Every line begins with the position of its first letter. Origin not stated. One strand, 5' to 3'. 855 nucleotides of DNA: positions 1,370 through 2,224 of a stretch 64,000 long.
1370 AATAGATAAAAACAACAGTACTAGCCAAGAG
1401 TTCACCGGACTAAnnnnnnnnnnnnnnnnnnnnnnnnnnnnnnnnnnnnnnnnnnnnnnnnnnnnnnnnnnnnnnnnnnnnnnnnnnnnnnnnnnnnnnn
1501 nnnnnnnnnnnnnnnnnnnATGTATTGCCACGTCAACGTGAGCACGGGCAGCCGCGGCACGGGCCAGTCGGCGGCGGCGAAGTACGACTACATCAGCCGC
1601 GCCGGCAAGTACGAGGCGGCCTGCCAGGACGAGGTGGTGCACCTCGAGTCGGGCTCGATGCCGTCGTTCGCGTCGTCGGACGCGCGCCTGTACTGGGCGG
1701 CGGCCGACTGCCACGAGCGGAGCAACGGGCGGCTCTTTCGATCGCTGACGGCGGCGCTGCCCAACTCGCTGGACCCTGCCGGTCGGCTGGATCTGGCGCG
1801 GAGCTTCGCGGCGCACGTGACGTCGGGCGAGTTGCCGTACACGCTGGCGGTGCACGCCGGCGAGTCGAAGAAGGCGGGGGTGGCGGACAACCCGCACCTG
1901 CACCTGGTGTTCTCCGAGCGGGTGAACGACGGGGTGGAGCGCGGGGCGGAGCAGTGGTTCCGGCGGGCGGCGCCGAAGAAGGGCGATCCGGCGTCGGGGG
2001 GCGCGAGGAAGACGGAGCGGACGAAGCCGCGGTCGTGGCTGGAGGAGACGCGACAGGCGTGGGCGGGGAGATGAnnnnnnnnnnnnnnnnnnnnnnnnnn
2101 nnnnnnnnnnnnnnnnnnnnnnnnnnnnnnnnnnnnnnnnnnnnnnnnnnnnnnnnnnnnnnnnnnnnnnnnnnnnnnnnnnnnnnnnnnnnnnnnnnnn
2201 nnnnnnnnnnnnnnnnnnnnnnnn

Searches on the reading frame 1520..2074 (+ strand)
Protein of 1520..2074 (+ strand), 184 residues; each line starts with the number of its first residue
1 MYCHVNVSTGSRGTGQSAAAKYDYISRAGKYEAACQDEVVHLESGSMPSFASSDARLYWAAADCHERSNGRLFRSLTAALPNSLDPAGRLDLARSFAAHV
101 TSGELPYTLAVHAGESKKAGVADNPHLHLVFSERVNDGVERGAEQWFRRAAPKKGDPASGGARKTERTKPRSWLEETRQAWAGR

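Call 43: search_protein_families(library=pfam, proteins=[window:1520-2074:+], max_evalue=0.01)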
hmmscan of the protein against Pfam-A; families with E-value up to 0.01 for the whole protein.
window:1520-2074:+ (184 aa): 1 family
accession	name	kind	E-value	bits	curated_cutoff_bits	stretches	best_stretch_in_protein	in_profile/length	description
PF03389.21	MobA_MobL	-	7.1e-09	36.2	26.7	1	45-182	41-180/224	MobA/MobL family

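Call 65: search_protein_families(library=ncbifam, proteins=[window:1520-2074:+], max_evalue=0.001)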
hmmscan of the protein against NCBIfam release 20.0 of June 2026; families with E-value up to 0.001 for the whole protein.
window:1520-2074:+ (184 aa): 2 families
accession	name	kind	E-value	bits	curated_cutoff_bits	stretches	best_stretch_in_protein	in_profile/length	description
NF041496.1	MobQ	equivalog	1.6e-10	41.1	200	1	3-182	4-173/197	MobQ family relaxase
TIGR02768.1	TraA_Ti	equivalog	2.3e-10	39.5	590.45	1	4-142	5-150/751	Ti-type conjugative transfer relaxase TraA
